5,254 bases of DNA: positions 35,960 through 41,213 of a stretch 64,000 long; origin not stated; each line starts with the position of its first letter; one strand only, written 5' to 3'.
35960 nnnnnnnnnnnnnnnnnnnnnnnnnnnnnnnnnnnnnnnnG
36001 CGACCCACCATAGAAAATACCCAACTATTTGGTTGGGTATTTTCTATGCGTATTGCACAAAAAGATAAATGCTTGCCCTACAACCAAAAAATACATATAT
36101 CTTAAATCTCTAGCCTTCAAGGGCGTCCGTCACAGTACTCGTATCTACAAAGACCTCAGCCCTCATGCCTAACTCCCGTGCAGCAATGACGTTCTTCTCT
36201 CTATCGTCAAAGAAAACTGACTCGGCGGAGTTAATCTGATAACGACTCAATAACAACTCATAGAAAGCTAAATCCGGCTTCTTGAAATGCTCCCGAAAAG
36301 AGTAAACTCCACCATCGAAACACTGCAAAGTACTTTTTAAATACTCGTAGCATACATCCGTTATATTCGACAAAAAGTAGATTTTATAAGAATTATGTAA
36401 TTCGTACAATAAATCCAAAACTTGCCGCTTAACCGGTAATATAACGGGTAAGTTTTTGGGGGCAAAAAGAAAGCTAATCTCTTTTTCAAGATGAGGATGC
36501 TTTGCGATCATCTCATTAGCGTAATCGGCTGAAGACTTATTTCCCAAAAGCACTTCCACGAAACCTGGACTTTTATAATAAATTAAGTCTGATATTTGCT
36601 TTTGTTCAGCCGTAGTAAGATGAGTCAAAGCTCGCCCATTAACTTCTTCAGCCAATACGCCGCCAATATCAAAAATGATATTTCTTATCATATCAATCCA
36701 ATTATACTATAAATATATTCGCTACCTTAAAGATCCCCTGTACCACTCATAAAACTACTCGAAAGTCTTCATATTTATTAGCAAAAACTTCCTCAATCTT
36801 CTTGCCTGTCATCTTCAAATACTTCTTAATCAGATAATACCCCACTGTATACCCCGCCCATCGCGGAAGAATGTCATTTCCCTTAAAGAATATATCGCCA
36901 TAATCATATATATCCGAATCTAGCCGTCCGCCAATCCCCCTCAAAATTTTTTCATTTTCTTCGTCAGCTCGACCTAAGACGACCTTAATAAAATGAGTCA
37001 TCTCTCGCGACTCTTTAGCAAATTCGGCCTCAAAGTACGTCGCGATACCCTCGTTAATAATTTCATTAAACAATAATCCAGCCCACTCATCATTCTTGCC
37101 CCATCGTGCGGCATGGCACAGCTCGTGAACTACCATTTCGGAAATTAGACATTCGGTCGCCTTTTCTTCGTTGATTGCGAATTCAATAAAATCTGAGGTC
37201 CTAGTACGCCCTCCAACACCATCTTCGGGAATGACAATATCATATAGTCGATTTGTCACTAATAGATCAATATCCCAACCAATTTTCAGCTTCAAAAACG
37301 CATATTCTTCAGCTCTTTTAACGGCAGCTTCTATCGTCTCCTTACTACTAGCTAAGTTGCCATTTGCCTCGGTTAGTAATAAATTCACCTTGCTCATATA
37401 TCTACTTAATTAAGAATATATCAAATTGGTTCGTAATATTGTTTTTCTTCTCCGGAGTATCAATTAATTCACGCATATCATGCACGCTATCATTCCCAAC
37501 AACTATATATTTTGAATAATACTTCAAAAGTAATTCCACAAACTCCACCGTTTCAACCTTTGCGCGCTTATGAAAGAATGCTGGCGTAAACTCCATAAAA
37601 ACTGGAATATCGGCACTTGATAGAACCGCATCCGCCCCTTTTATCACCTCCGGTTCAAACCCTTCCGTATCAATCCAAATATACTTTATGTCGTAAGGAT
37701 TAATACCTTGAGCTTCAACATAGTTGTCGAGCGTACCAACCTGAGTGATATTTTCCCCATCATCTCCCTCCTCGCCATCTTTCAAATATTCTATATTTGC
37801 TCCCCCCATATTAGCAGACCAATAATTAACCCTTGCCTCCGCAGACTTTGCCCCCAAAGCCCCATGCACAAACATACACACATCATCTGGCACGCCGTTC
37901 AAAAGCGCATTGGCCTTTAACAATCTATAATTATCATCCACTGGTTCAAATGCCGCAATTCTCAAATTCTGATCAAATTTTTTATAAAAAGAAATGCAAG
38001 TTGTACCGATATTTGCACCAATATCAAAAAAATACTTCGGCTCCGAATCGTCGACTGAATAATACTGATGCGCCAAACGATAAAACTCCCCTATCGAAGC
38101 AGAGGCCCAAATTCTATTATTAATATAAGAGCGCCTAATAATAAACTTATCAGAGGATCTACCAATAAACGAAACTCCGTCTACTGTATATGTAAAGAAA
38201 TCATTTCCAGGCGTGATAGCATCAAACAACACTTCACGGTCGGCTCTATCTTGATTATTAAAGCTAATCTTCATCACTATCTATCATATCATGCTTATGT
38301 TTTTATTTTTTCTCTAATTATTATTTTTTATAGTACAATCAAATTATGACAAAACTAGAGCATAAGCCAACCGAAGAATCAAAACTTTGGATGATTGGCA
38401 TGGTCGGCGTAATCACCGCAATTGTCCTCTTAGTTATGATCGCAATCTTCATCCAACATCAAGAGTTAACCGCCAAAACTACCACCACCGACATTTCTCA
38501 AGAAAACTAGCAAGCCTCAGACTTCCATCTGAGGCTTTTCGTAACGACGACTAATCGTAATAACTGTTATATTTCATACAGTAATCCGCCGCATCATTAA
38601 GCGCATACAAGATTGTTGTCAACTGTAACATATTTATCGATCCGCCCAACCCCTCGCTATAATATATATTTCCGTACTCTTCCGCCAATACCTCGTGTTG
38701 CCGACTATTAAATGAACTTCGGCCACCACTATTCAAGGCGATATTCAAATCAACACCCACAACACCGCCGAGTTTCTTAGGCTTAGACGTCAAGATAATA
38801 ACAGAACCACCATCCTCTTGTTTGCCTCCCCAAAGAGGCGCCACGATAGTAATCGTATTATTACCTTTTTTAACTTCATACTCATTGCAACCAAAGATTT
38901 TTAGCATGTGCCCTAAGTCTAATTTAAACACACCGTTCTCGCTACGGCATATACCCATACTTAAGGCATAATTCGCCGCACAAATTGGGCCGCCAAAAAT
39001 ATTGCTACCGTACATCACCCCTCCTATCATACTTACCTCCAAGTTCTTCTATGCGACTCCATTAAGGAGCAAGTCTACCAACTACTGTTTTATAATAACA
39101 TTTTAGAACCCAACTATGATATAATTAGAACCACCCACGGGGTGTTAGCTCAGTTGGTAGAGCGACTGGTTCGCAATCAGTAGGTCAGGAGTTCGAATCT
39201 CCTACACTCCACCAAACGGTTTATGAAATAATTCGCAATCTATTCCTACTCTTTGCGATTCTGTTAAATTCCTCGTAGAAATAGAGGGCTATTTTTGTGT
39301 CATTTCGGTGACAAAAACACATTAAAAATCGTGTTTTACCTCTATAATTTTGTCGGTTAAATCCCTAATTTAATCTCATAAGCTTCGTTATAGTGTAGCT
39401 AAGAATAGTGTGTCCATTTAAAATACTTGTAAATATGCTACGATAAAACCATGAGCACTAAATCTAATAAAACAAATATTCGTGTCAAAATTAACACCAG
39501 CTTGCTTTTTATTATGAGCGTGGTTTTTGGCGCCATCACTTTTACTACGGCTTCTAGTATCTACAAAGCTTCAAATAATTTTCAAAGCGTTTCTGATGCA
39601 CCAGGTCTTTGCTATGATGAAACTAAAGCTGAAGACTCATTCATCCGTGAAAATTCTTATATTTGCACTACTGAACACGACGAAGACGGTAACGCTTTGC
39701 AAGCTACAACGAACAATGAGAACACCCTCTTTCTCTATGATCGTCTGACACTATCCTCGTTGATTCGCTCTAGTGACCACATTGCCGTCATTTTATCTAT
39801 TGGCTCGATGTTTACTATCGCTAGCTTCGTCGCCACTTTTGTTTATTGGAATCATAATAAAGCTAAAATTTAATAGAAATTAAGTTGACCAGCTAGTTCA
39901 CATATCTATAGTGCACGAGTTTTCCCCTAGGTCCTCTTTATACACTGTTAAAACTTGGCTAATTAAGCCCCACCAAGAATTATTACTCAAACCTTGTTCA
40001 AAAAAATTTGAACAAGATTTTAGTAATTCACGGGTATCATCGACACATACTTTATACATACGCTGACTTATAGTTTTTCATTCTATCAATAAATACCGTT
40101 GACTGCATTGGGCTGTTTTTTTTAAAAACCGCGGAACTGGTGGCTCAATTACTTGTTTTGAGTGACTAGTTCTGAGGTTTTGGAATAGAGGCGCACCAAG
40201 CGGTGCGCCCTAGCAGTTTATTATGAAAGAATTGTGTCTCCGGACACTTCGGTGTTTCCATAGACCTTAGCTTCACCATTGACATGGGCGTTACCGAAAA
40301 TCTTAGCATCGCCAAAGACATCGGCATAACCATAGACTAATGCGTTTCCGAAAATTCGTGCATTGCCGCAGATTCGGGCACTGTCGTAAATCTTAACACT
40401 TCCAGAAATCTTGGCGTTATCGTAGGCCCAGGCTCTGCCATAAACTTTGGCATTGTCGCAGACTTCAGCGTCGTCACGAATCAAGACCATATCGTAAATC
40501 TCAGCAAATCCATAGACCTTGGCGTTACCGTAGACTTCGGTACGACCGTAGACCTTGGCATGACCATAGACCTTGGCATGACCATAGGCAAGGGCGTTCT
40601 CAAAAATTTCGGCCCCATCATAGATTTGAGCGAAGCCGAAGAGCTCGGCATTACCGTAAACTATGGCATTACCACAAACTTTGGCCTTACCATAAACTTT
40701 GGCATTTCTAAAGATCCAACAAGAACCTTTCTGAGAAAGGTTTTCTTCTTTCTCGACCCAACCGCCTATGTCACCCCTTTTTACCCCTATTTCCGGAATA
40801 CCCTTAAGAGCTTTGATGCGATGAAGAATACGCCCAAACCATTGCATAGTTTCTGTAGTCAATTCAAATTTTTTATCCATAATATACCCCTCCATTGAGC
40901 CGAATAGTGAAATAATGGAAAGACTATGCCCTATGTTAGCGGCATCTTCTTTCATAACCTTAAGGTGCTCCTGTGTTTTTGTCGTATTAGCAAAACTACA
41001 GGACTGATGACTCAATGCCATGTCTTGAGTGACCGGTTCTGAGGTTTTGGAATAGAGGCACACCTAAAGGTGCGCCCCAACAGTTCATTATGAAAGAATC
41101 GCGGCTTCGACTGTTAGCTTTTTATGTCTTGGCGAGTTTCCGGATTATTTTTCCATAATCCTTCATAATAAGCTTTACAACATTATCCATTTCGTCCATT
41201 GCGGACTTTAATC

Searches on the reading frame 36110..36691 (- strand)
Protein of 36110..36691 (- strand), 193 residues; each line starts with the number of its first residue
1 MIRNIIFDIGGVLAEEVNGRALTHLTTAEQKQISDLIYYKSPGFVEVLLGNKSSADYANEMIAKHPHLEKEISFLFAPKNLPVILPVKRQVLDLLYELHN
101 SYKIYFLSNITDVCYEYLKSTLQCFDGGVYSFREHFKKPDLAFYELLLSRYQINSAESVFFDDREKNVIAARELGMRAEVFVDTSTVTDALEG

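Call 67: search_protein_families(library=pfam, max_evalue=0.001, proteins=[window:36110-36691:-])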
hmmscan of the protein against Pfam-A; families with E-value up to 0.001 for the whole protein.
window:36110-36691:- (193 aa): 2 families
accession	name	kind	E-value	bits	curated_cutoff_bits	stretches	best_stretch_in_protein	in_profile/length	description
PF00702.32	Hydrolase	-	2.9e-08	34.8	26.4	1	2-175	1-191/191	haloacid dehalogenase-like hydrolase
PF13419.12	HAD_2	-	1.1e-05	26.1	23.8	1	5-178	1-175/178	Haloacid dehalogenase-like hydrolase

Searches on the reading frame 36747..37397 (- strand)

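Call 67: search_protein_families(library=pfam, max_evalue=0.001, proteins=[window:36747-37397:-])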
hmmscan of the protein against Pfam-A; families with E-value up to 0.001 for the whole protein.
window:36747-37397:- (216 aa): 2 families
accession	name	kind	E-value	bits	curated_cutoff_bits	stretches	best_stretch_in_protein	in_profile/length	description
PF10026.15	DUF2268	-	3.1e-21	76.2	23.6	1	39-212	19-193/195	Predicted Zn-dependent protease (DUF2268)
PF18958.6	DUF5700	-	0.00051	20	25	0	71-191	119-249/283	Putative zinc dependent peptidase (DUF5700)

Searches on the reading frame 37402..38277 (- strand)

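Call 67: search_protein_families(library=pfam, max_evalue=0.001, proteins=[window:37402-38277:-])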
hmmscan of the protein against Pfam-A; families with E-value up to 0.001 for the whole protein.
window:37402-38277:- (291 aa): 1 family
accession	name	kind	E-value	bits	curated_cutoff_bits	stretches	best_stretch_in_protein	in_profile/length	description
PF05050.19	Methyltransf_21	-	2.3e-13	51.1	22.7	1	85-242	1-157/173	Methyltransferase FkbM domain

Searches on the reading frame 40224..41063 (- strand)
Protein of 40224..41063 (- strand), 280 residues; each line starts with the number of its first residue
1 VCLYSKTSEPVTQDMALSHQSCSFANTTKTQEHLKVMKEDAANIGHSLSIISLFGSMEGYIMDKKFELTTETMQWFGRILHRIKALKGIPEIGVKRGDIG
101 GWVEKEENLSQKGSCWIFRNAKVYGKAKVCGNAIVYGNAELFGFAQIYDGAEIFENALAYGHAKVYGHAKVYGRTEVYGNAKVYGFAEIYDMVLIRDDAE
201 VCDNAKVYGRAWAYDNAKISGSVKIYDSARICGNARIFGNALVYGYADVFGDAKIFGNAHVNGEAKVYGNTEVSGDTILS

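Call 7: search_protein_families(library=pfam, max_evalue=0.1, proteins=[window:40224-41063:-])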
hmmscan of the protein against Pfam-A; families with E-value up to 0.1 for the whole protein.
seq(280 aa): 5 families
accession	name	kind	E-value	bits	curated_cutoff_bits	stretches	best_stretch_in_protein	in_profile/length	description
PF18836.7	B_solenoid_ydck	-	9.2e-13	47.4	30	1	229-245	1-17/17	YdcK Beta solenoid repeat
PF00132.30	Hexapep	-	4.8e-05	23.3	27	0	115-141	8-34/36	Bacterial transferase hexapeptide (six repeats)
PF04519.19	Bactofilin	-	0.0015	19.2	27.9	0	218-272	24-81/98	Polymer-forming cytoskeletal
PF01282.25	Ribosomal_S24e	-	0.0023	18.4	24.5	0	95-140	29-73/95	Ribosomal protein S24e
PF01849.23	NAC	-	0.066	13.6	21.3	0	112-140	28-55/57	NAC domain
